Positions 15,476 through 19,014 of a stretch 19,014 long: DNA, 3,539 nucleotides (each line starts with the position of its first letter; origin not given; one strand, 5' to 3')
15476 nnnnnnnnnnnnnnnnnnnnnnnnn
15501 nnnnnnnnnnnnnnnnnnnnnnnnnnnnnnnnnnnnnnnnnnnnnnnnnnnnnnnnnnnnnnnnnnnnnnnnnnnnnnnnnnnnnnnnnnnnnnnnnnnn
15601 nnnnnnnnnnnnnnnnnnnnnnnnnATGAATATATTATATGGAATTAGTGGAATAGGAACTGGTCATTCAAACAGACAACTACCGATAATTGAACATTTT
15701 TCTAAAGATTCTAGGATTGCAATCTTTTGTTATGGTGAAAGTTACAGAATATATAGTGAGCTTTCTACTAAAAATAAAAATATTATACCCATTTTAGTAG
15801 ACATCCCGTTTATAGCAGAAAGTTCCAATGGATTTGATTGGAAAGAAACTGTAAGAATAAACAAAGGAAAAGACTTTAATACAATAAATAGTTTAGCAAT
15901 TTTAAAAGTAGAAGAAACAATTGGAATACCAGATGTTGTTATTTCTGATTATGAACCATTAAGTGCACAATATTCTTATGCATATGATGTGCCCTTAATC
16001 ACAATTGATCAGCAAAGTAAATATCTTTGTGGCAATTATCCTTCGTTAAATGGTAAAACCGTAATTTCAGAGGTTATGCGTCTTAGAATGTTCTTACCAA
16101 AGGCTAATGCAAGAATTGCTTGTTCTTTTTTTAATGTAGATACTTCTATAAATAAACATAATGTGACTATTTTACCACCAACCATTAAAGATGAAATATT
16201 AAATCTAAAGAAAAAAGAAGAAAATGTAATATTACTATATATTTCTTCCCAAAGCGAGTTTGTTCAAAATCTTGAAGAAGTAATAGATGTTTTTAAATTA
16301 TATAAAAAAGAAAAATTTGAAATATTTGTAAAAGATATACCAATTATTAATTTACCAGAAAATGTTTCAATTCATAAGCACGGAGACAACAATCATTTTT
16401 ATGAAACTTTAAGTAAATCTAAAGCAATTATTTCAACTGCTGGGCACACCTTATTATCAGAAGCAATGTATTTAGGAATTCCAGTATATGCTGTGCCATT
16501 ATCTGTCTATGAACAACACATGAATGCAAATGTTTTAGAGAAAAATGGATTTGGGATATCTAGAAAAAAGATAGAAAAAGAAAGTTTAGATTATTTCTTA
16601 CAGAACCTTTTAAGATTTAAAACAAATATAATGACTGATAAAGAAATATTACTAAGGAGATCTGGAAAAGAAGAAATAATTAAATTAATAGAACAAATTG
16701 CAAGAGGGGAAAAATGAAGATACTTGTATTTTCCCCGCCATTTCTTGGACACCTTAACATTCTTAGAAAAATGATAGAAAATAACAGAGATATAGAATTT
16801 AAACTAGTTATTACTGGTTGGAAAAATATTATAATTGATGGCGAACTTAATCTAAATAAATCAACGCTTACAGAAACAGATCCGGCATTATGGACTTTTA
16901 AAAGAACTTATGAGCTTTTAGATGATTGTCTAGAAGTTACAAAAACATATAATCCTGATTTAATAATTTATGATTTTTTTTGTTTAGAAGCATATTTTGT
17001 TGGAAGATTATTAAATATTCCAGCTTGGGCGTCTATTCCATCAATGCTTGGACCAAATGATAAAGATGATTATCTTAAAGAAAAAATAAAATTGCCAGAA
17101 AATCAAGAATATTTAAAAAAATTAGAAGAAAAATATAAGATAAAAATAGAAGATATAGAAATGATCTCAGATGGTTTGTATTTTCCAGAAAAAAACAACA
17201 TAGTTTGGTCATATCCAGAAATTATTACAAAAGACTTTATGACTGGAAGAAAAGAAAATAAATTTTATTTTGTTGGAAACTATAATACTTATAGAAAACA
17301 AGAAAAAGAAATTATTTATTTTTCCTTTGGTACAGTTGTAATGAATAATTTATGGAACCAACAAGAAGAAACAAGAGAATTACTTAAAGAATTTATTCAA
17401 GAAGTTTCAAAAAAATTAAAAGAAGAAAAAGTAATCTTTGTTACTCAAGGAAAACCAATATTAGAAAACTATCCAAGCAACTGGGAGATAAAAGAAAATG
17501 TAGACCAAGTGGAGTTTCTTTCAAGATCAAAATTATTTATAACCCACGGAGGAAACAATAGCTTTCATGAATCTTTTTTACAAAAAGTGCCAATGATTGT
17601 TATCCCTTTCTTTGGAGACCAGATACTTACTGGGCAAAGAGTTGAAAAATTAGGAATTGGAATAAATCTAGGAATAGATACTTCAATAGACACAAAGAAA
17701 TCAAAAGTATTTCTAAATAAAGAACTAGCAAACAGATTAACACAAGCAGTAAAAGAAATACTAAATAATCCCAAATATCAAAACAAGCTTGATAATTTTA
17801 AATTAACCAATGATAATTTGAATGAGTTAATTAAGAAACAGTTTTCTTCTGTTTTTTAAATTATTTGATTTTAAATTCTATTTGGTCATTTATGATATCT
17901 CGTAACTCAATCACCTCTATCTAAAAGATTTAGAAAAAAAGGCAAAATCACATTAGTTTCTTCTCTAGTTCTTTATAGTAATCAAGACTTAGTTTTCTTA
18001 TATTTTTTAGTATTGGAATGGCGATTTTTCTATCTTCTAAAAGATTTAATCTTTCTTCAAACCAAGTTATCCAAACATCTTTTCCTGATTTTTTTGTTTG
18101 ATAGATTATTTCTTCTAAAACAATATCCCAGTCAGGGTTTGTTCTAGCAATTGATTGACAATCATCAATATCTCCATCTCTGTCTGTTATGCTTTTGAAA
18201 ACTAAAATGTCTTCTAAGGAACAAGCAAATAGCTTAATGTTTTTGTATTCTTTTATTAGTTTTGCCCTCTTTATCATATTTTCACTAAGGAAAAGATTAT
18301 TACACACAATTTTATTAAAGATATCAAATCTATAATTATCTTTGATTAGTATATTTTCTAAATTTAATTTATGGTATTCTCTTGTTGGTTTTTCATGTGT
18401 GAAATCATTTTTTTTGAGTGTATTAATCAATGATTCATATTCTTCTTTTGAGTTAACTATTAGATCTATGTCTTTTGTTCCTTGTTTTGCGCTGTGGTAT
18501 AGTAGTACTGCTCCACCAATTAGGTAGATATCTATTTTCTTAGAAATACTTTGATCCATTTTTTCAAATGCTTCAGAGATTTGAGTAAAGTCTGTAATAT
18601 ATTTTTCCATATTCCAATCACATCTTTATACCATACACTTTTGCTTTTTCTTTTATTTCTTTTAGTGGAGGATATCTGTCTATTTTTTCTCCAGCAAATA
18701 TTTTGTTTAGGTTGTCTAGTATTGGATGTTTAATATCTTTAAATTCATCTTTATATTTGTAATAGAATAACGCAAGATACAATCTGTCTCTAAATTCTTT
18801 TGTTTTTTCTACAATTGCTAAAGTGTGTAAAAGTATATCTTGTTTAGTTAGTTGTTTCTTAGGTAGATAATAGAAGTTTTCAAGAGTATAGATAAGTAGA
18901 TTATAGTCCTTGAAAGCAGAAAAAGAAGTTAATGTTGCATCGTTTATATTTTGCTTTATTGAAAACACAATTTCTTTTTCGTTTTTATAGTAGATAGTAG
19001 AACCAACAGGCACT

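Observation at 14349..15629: NUDIX hydrolase fused to an HprK-like P-loop domain that lacks the catalytic acidic pair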

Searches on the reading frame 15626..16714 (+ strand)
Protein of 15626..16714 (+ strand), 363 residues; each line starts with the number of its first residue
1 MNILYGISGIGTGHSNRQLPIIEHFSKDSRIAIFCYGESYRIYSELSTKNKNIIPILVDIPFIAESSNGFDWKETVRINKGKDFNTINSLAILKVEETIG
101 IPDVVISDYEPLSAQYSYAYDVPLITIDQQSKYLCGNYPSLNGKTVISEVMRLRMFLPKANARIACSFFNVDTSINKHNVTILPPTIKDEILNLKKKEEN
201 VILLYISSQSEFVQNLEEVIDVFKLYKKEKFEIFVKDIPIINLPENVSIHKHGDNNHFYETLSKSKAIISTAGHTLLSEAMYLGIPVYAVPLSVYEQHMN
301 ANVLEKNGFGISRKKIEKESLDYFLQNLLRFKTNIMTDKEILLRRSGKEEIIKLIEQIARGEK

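Call 7: search_protein_families(library=pfam, proteins=[window:15626-16714:+], max_evalue=0.01)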
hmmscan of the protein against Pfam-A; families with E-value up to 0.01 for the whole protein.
window:15626-16714:+ (363 aa): 3 families
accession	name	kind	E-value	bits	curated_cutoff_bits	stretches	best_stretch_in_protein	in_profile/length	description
PF13528.12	Glyco_trans_1_3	-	1.5e-44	153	25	1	1-328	1-321/322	Glycosyl transferase family 1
PF04101.22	Glyco_tran_28_C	-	2.5e-05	24.8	22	1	260-350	67-161/166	Glycosyltransferase family 28 C-terminal domain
PF00201.24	UDPGT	-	0.00046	19.6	19.5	1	264-337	340-417/499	UDP-glucoronosyl and UDP-glucosyl transferase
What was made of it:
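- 15626..16717 (+): MJ1255/VC2487-family (Pfam Glyco_trans_1_3) glycosyltransferase. Its start overlaps the fusion gene's stop (ATGA). Pfam E=1.5e-44 (call 7).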

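Call 34: search_protein_families(library=ncbifam, proteins=[window:15626-16714:+], max_evalue=0.001)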
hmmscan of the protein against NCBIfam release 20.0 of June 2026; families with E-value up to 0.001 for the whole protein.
window:15626-16714:+ (363 aa): 4 families
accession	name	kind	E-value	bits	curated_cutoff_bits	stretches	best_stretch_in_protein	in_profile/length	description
TIGR00661.1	MJ1255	subfamily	4.5e-36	124.7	195.9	1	3-327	2-311/321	MJ1255/VC2487 family glycosyltransferase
TIGR01426.2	MGT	subfamily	2.8e-06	26.6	260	1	242-340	273-362/393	macrolide family glycosyltransferase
TIGR01133.1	murG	equivalog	4.2e-06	26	250.25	1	257-337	248-334/353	undecaprenyldiphospho-muramoylpentapeptide beta-N-acetylglucosaminyltransferase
NF000362.1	self_GT_OleI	exception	0.00098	18.4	700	0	234-317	294-375/424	OleI family self-immunity macrolide glycosyltransferase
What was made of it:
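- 15626..16717 (+): TIGR00661 E=4.5e-36 (call 34).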

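Call 40: search_protein_families(library=padloc, proteins=[window:15626-16714:+], max_evalue=0.01)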
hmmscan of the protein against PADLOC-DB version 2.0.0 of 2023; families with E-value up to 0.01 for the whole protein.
window:15626-16714:+ (363 aa): 0 families

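Call 41: search_protein_families(library=phrogs, proteins=[window:15626-16714:+], max_evalue=0.001)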
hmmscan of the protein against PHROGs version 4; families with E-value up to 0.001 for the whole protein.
window:15626-16714:+ (363 aa): 0 families

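Call 57: search_solved_structures(query=window:15626-16714:+, max_evalue=0.01)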
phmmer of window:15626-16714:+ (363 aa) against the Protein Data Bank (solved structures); distinct sequences matched with E-value up to 0.01: 3.
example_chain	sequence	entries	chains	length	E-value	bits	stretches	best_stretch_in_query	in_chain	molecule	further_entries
6kqw_A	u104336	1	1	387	0.00082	21.6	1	259-346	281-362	Uncharacterized UDP-glucosyltransferase YjiC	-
6kqx_A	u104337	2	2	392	0.00084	21.6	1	259-346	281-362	Uncharacterized UDP-glucosyltransferase YjiC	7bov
7xx4_A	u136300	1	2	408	0.0043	19.3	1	242-325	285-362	Oleandomycin glycosyltransferase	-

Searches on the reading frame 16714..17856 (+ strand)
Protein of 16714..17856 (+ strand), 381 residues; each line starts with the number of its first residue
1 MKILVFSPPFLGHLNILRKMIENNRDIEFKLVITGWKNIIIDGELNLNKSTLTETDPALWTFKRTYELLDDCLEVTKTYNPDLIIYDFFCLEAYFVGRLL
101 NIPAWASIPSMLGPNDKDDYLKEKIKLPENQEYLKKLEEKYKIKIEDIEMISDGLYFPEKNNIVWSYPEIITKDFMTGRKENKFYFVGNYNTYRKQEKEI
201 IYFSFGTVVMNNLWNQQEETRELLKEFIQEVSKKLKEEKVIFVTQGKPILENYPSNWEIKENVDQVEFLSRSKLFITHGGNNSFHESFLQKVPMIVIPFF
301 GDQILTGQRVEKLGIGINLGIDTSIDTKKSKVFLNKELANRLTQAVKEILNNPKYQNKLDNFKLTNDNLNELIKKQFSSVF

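Call 7: search_protein_families(library=pfam, proteins=[window:16714-17856:+], max_evalue=0.01)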
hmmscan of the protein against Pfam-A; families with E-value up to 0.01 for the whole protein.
window:16714-17856:+ (381 aa): 3 families
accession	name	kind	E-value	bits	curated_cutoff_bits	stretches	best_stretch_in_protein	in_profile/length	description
PF00201.24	UDPGT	-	3.8e-14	52.8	19.5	1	190-357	265-413/499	UDP-glucoronosyl and UDP-glucosyl transferase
PF06722.18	EryCIII-like_C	-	5.3e-10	39.9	31.7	1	238-357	13-120/145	Erythromycin biosynthesis protein CIII-like, C-terminal domain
PF04101.22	Glyco_tran_28_C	-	3.4e-06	27.6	22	1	223-319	13-123/166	Glycosyltransferase family 28 C-terminal domain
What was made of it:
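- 16714..17859 (+): GT1-family UDP-glycosyltransferase (macrolide-GT / B. subtilis YjiC-like). It also has an ATGA overlap with the preceding gene. Pfam UDPGT and EryCIII-like_C (call 7).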

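Call 34: search_protein_families(library=ncbifam, proteins=[window:16714-17856:+], max_evalue=0.001)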
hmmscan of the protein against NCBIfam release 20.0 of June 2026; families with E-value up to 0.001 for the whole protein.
window:16714-17856:+ (381 aa): 7 families
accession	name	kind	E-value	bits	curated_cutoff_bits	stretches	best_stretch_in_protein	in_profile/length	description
TIGR01426.2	MGT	subfamily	1.2e-30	106.8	260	1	55-334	68-359/393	macrolide family glycosyltransferase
NF000362.1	self_GT_OleI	exception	8.8e-11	41.6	700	1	250-330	300-380/424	OleI family self-immunity macrolide glycosyltransferase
NF033129.1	macro_glyco_Mgt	subfamily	2e-09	36.9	700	1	74-326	92-348/393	macrolide-inactivating glycosyltransferase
TIGR04516.1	glycosyl_450act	subfamily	1.6e-07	30.7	440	1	234-358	277-389/418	activator-dependent family glycosyltransferase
TIGR00661.1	MJ1255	subfamily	8.1e-07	28.6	195.9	1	234-321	209-299/321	MJ1255/VC2487 family glycosyltransferase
TIGR01133.1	murG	equivalog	4e-05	22.8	250.25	1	223-353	197-344/353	undecaprenyldiphospho-muramoylpentapeptide beta-N-acetylglucosaminyltransferase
NF041548.1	PssE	equivalog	0.00098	19.1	120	0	226-300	12-87/146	PssE/Cps14G family polysaccharide biosynthesis glycosyltransferase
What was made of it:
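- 16714..17859 (+): TIGR01426 E=1.2e-30 (call 34).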

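Call 40: search_protein_families(library=padloc, proteins=[window:16714-17856:+], max_evalue=0.01)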
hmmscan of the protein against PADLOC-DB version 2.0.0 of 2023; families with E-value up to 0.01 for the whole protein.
window:16714-17856:+ (381 aa): 0 families

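Call 41: search_protein_families(library=phrogs, proteins=[window:16714-17856:+], max_evalue=0.001)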
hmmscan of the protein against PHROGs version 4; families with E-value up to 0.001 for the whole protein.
window:16714-17856:+ (381 aa): 0 families

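Call 58: search_solved_structures(query=window:16714-17856:+, max_evalue=0.00001)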
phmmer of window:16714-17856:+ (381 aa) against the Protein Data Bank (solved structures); distinct sequences matched with E-value up to 0.00001: 26.
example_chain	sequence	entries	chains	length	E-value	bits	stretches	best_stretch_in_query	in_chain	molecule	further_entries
6kqw_A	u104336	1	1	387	3.1e-22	82.3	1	51-343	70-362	Uncharacterized UDP-glucosyltransferase YjiC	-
6kqx_A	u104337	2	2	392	3.3e-22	82.2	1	51-343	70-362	Uncharacterized UDP-glucosyltransferase YjiC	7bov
7vlb_A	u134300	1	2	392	3.3e-21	78.9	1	50-323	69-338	UDP-glycosyltransferase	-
10zg_A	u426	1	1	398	3.8e-14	55.7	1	186-322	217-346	Glycosyl transferase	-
7vm0_A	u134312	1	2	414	4.8e-14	55.4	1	198-356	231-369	Glycosyl transferase family 1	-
8h5d_A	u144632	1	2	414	8.7e-13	51.2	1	199-358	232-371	Glycosyltransferase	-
6pnt_A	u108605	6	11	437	1.9e-11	46.8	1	250-352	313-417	UDP-glycosyltransferase 202A2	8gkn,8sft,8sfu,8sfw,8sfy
2iya_A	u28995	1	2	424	1.3e-09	40.8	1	251-323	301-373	OLEANDOMYCIN GLYCOSYLTRANSFERASE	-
7lvy_A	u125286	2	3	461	1.6e-08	37.2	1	253-362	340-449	UDP-glycosyltransferase 203A2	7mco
3hbf_A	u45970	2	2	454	8.1e-08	34.9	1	198-330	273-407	Flavonoid 3-O-glucosyltransferase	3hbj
7cjx_A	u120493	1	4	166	1.7e-07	33.8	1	197-331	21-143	UDP-glucuronosyltransferase 2B15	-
6ipb_A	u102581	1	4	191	2.2e-07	33.5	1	197-355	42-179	UDP-glucuronosyltransferase 2B15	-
7yan_A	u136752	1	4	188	2.2e-07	33.4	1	197-354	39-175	UDP-glucuronosyltransferase 2B17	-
8xfw_A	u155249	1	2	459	5.7e-07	32.1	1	236-317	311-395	UDP-glycosyltransferase 13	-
8xfh_A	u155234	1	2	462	5.9e-07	32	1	236-317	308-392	UDP-glycosyltransferase 13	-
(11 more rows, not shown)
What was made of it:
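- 16714..17859 (+): PDB YjiC E=3e-22 (call 58).
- The same enzymes are the best sequence hits of the window's second GT (call 58).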

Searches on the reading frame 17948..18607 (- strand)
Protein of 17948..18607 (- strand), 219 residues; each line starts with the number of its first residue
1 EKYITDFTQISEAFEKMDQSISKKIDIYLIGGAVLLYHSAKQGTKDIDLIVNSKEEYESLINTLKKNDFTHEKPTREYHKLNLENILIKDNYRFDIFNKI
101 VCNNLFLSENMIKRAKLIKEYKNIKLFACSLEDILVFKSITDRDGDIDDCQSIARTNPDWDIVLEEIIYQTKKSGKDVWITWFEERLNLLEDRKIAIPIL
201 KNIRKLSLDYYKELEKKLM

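Call 7: search_protein_families(library=pfam, proteins=[window:17948-18607:-], max_evalue=0.01)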
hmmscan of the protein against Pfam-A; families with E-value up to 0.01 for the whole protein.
window:17948-18607:- (219 aa): 3 families
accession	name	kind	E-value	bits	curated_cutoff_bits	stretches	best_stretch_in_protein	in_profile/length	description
PF19502.5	DUF6036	-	3.5e-09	37.1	23.6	1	12-173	5-138/164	Nucleotidyltransferase of unknown function (DUF6036)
PF09970.15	DUF2204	-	9.1e-06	25.9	20.3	1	22-165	14-156/181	Nucleotidyl transferase of unknown function (DUF2204)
PF04229.20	GrpB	-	0.0012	19.5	25.5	1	11-126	12-132/159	GrpB protein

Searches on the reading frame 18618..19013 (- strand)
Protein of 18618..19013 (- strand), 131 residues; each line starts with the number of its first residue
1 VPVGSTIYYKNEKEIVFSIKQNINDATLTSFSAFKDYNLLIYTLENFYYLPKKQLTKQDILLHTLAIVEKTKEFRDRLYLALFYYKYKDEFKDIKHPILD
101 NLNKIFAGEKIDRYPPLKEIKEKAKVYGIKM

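Call 7: search_protein_families(library=pfam, proteins=[window:18618-19013:-], max_evalue=0.01)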
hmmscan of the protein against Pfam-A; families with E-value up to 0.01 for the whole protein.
window:18618-19013:- (131 aa): 1 family
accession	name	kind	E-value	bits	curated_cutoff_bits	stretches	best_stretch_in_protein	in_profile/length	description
PF24271.1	HVO_2833_C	-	0.0036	18.1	34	1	27-73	5-53/120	HVO_2833, C-terminal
